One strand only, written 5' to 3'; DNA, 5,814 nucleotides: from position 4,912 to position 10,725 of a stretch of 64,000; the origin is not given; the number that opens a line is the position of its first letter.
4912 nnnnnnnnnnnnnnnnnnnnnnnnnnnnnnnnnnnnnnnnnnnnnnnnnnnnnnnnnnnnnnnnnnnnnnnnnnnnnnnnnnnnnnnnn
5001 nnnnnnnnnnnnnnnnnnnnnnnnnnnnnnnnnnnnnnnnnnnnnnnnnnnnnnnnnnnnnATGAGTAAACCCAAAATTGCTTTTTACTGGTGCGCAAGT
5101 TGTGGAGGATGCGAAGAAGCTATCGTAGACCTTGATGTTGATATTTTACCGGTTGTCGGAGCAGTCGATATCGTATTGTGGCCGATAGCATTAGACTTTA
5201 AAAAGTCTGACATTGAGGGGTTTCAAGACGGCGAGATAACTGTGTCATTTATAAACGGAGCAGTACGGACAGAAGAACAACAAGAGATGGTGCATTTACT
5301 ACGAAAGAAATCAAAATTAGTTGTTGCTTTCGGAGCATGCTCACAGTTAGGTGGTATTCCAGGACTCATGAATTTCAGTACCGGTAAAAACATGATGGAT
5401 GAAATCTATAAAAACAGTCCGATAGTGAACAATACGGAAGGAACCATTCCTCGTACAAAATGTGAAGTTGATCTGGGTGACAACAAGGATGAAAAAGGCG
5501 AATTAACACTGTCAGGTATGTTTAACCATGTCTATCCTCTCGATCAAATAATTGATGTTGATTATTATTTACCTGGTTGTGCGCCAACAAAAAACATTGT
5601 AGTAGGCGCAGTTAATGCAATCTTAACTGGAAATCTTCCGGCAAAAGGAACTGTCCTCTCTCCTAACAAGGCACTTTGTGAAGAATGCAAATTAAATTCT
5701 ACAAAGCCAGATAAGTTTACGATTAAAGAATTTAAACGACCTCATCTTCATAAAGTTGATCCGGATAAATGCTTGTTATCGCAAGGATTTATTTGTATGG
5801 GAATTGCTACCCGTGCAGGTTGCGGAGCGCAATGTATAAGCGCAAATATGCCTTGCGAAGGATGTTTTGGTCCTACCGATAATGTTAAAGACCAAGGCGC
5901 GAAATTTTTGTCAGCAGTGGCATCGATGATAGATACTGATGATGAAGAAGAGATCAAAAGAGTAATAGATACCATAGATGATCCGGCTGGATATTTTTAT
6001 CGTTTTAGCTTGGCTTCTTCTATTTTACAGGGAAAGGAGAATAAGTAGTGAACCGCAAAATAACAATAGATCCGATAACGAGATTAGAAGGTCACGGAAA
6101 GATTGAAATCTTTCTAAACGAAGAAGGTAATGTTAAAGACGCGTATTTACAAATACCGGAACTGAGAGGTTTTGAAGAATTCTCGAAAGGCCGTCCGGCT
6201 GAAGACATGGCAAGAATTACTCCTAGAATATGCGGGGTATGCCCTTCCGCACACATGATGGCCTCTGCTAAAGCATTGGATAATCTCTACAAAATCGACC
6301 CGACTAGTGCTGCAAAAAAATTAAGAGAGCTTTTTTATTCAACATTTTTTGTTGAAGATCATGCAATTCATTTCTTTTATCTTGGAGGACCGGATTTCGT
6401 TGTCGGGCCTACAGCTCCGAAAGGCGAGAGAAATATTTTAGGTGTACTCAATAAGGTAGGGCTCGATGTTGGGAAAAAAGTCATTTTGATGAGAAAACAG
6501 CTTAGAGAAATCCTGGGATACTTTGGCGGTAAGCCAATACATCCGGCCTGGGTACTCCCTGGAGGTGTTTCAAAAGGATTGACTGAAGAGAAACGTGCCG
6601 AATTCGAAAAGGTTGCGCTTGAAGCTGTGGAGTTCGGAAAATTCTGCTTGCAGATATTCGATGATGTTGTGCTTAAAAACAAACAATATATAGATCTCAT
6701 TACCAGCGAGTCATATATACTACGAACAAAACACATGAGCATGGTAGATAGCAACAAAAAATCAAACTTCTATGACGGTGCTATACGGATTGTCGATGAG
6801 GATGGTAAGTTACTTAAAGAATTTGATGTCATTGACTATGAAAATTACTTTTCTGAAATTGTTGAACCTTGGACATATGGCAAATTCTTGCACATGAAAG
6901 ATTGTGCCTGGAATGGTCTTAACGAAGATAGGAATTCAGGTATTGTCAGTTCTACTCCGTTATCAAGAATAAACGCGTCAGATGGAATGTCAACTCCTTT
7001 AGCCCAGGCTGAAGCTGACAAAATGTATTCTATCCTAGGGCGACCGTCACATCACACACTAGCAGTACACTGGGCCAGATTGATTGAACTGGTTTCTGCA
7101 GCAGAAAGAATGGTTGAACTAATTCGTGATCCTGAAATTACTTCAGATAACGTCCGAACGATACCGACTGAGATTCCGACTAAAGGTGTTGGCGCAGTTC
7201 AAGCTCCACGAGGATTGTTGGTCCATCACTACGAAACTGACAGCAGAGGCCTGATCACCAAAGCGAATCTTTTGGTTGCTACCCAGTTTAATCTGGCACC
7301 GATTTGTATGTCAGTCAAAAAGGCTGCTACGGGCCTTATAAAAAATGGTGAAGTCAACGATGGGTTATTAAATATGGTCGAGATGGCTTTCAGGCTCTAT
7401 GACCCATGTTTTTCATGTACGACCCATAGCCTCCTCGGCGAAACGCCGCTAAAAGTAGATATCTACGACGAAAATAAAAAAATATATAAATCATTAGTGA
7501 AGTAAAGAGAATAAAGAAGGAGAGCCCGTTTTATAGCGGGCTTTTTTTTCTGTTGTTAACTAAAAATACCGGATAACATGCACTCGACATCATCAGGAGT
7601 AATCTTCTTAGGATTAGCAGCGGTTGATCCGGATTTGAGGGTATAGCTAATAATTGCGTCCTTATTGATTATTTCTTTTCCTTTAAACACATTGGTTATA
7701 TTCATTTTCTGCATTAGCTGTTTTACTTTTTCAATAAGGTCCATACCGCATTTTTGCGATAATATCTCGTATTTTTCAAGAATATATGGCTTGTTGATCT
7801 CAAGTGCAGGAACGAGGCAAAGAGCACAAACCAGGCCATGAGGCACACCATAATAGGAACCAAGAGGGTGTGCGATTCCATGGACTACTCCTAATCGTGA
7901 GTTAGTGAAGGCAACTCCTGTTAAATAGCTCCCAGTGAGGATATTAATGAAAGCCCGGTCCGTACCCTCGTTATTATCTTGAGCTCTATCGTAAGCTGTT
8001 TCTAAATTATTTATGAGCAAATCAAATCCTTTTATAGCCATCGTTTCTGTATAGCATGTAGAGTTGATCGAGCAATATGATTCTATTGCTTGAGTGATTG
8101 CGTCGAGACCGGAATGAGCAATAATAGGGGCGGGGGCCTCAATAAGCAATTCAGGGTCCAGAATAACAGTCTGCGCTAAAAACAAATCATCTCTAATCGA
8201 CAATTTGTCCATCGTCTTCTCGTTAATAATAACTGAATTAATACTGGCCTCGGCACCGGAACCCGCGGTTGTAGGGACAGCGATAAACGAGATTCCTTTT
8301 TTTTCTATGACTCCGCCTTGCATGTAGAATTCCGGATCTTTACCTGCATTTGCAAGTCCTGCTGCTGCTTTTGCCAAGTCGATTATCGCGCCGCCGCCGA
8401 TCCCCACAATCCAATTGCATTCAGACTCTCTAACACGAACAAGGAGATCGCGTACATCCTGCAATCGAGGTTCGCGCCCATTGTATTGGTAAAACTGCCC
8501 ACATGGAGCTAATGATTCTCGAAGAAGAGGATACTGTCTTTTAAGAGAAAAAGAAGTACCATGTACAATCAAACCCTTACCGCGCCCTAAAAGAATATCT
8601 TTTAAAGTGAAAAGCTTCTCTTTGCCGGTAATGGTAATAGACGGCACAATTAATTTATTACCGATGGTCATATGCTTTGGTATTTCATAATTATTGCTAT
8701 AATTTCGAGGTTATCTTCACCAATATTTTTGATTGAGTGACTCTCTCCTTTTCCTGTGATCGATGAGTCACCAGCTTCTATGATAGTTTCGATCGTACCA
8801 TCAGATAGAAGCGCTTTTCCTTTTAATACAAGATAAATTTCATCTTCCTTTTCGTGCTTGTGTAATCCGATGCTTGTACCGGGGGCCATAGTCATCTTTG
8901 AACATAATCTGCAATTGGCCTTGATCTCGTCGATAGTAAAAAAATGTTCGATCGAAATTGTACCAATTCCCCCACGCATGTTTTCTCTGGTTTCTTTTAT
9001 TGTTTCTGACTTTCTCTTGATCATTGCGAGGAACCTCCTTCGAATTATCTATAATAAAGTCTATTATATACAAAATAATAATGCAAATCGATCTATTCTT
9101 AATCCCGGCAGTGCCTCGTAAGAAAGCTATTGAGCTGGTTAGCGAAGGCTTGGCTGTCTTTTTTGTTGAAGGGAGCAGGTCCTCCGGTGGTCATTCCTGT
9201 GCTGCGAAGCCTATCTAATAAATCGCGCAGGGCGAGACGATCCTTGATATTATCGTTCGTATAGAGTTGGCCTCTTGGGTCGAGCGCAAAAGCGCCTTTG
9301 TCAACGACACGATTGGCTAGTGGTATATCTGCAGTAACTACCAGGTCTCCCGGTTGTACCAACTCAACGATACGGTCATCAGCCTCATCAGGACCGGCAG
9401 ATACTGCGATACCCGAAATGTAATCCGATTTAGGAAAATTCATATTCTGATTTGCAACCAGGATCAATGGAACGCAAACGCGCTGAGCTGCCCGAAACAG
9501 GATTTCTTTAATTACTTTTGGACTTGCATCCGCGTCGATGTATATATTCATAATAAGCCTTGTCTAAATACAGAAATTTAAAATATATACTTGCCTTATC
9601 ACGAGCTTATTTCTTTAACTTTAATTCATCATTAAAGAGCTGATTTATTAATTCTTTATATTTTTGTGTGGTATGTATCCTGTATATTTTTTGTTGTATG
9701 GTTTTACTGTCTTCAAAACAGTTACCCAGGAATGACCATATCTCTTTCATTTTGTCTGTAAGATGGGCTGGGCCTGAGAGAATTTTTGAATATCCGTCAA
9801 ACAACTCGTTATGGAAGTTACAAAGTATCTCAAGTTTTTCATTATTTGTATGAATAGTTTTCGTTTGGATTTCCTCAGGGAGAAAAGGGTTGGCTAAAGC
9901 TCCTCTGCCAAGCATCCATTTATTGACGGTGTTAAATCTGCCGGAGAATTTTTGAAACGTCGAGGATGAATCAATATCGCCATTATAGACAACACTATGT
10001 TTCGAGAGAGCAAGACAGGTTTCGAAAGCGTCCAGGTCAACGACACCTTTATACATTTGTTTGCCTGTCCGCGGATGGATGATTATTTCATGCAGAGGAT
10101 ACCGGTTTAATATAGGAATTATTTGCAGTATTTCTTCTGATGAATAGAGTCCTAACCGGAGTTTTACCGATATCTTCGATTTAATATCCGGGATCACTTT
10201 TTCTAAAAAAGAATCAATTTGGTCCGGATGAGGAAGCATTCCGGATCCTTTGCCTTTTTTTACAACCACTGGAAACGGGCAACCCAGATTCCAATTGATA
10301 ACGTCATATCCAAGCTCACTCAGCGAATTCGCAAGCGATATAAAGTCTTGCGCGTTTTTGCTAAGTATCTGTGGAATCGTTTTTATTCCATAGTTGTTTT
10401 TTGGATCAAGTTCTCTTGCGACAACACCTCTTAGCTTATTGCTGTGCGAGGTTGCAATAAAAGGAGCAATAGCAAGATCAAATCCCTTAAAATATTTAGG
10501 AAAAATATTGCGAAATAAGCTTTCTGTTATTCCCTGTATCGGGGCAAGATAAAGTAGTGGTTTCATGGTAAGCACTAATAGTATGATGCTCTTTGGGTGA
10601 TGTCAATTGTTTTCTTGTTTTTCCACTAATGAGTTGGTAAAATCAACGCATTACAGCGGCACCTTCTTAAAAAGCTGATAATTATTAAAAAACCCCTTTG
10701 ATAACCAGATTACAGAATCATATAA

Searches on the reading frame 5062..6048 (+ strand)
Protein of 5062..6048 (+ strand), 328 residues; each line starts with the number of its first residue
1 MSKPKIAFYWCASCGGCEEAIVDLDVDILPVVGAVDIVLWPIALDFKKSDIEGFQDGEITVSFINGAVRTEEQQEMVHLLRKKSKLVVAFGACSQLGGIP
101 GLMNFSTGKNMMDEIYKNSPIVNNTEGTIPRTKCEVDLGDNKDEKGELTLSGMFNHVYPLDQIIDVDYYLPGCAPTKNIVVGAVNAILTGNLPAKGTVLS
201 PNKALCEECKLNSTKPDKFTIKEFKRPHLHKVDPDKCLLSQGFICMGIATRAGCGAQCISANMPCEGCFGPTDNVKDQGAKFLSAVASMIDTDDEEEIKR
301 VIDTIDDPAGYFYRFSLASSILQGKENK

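Call 6: search_protein_families(library=pfam, proteins=[window:5062-6048:+], max_evalue=0.001)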
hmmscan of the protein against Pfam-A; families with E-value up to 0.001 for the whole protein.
window:5062-6048:+ (328 aa): 1 family
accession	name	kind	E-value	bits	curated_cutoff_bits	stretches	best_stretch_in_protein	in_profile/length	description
PF01058.29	Oxidored_q6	-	1.4e-19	70.6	27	1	14-186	1-127/128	NADH ubiquinone oxidoreductase, 20 Kd subunit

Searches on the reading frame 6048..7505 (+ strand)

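Call 6: search_protein_families(library=pfam, proteins=[window:6048-7505:+], max_evalue=0.001)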
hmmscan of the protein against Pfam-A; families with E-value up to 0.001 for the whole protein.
window:6048-7505:+ (485 aa): 1 family
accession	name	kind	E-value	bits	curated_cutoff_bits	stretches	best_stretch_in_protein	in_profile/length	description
PF00374.24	NiFeSe_Hases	-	2.4e-33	116.3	25.8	2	40-118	1-79/508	Nickel-dependent hydrogenase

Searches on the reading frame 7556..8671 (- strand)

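Call 6: search_protein_families(library=pfam, proteins=[window:7556-8671:-], max_evalue=0.001)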
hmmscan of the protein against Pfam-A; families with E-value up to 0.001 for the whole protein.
window:7556-8671:- (371 aa): 3 families
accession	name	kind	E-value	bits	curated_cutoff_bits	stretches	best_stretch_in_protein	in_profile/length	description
PF25137.1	ADH_Fe_C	-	8.4e-32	110.9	27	1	185-367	2-191/194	Fe-containing alcohol dehydrogenase family, C-terminal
PF00465.25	Fe-ADH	-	7.8e-30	104.1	31.3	1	10-173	1-168/168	Iron-containing alcohol dehydrogenase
PF13685.12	Fe-ADH_2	-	3.2e-09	37.4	28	1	66-108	56-98/149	Iron-containing alcohol dehydrogenase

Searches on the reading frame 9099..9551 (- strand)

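Call 6: search_protein_families(library=pfam, proteins=[window:9099-9551:-], max_evalue=0.001)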
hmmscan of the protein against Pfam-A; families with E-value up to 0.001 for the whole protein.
window:9099-9551:- (150 aa): 1 family
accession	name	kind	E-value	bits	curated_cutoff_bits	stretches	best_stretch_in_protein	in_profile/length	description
PF02639.20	DUF188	-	2.2e-48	163.7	24.3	1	17-146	1-130/130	Uncharacterized BCR, YaiI/YqxD family COG1671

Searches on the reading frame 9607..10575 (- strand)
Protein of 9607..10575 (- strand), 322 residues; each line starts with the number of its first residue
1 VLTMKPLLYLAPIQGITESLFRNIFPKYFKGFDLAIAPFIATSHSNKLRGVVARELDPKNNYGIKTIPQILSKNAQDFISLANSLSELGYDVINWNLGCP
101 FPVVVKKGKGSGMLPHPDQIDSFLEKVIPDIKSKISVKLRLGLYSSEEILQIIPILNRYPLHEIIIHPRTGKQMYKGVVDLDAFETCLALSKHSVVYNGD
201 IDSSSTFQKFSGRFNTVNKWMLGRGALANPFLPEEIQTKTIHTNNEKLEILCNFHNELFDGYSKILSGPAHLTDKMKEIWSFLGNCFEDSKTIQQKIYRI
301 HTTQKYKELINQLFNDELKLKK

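Call 6: search_protein_families(library=pfam, proteins=[window:9607-10575:-], max_evalue=0.001)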
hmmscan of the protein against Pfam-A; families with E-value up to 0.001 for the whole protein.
window:9607-10575:- (322 aa): 1 family
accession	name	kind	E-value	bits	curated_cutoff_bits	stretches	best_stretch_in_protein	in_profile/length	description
PF01207.24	Dus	-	2.6e-33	115.9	20.4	1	10-311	2-303/311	Dihydrouridine synthase (Dus)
